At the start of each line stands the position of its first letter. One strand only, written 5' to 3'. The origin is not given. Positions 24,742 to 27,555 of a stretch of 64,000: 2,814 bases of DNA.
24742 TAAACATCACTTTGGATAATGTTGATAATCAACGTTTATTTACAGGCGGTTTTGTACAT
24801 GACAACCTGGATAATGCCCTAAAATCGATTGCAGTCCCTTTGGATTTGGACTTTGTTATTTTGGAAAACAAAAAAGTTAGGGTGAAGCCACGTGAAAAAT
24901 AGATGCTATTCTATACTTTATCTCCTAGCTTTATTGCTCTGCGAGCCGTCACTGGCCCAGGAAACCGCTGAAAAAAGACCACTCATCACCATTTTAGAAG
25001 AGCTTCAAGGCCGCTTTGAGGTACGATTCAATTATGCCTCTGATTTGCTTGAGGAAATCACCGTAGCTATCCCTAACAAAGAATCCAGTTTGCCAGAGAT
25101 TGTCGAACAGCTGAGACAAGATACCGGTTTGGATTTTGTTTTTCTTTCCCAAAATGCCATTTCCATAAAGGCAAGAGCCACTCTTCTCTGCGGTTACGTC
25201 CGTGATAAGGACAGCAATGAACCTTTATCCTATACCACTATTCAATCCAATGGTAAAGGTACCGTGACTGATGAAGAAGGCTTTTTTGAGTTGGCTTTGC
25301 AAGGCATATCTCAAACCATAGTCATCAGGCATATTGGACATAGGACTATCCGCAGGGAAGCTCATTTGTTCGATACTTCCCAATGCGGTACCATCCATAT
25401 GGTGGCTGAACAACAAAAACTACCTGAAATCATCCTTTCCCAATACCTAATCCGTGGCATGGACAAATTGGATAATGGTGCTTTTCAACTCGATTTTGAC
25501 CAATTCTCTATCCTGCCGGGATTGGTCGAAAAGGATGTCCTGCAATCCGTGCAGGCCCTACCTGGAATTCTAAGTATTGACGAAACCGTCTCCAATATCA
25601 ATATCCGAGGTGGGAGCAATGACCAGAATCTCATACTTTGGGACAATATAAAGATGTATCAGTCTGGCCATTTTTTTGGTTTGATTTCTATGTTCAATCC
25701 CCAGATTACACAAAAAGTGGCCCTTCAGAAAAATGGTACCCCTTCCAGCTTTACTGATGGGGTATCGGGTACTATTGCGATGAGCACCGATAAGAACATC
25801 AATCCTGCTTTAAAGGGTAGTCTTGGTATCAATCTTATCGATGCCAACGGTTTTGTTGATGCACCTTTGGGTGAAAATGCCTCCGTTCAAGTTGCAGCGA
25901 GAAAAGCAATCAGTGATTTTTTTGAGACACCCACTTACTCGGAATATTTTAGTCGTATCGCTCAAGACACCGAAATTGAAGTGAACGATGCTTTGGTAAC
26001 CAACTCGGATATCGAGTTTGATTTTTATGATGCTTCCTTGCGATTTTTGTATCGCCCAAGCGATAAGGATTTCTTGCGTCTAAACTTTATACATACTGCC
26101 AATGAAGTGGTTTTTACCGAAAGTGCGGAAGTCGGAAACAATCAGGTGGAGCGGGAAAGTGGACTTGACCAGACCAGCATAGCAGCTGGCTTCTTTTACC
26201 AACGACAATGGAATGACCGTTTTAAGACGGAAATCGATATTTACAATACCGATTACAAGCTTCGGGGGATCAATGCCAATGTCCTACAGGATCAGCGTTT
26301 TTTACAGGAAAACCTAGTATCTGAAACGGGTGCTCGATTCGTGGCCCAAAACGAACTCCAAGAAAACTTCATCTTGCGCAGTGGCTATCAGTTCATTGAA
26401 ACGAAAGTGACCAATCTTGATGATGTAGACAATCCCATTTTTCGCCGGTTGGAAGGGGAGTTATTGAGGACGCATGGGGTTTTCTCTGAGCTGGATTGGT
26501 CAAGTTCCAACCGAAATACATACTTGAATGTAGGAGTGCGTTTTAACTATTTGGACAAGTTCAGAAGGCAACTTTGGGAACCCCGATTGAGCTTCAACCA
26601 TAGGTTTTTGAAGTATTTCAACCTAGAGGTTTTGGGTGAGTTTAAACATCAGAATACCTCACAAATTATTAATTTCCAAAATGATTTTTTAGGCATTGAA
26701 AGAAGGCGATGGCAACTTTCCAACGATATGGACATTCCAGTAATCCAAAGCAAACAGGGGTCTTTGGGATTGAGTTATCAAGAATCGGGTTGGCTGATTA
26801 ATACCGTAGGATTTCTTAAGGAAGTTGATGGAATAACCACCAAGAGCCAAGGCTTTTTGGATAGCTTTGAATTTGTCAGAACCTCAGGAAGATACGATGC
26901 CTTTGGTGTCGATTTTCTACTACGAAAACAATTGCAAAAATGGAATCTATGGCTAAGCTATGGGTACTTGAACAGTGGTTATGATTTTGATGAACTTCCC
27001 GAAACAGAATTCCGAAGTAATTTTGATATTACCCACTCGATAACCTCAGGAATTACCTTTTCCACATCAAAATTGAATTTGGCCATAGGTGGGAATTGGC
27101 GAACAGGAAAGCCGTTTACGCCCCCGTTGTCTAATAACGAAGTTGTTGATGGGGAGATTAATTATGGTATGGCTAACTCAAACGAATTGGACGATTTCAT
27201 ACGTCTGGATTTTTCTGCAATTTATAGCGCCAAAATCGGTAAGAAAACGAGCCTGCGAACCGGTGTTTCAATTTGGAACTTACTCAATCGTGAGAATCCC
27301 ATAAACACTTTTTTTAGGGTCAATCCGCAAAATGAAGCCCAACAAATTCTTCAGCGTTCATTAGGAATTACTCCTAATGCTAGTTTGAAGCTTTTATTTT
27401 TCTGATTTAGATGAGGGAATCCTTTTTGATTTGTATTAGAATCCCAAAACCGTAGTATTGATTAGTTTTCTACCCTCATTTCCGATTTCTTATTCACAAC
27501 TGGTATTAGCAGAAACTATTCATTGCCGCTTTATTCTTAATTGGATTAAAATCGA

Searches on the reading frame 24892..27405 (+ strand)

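Call 4: search_protein_families(library=pfam, proteins=[window:24892-27405:+], max_evalue=0.01)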
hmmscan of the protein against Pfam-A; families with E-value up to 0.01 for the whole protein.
window:24892-27405:+ (837 aa): 3 families
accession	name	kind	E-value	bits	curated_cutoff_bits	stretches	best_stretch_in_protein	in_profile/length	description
PF13715.12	CarbopepD_reg_2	-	6.2e-09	36.2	32.2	1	100-164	2-69/88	CarboxypepD_reg-like domain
PF07715.20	Plug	-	5.5e-05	24.1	23.9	1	215-286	24-97/107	TonB-dependent Receptor Plug Domain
PF13620.12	CarboxypepD_reg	-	0.00034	21.3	32.3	1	101-156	4-65/82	Carboxypeptidase regulatory-like domain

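Call 8: search_protein_families(library=ncbifam, proteins=[window:24892-27405:+], max_evalue=0.01)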
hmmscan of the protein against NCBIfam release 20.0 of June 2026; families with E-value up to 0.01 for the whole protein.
window:24892-27405:+ (837 aa): 1 family
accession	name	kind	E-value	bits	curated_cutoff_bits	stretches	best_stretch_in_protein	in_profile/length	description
TIGR01782.1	TonB-Xanth-Caul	subfamily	0.0023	16.3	310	1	218-301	45-135/868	TonB-dependent receptor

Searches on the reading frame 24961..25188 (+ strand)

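Call 51: search_protein_families(library=pfam, proteins=[window:24961-25188:+], max_evalue=10)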
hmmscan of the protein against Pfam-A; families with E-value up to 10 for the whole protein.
seq(76 aa): 3 families
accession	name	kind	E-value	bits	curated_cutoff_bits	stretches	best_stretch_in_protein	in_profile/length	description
PF16344.10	FecR_C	-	0.00032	21.1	24.4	1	5-67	6-68/70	FecR, C-terminal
PF17203.10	sCache_3_2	-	0.024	15.1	28.4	1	10-61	16-57/140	Single cache domain 3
PF07660.19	STN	-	0.045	14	28.4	1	39-71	19-51/52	Secretin and TonB N terminus short domain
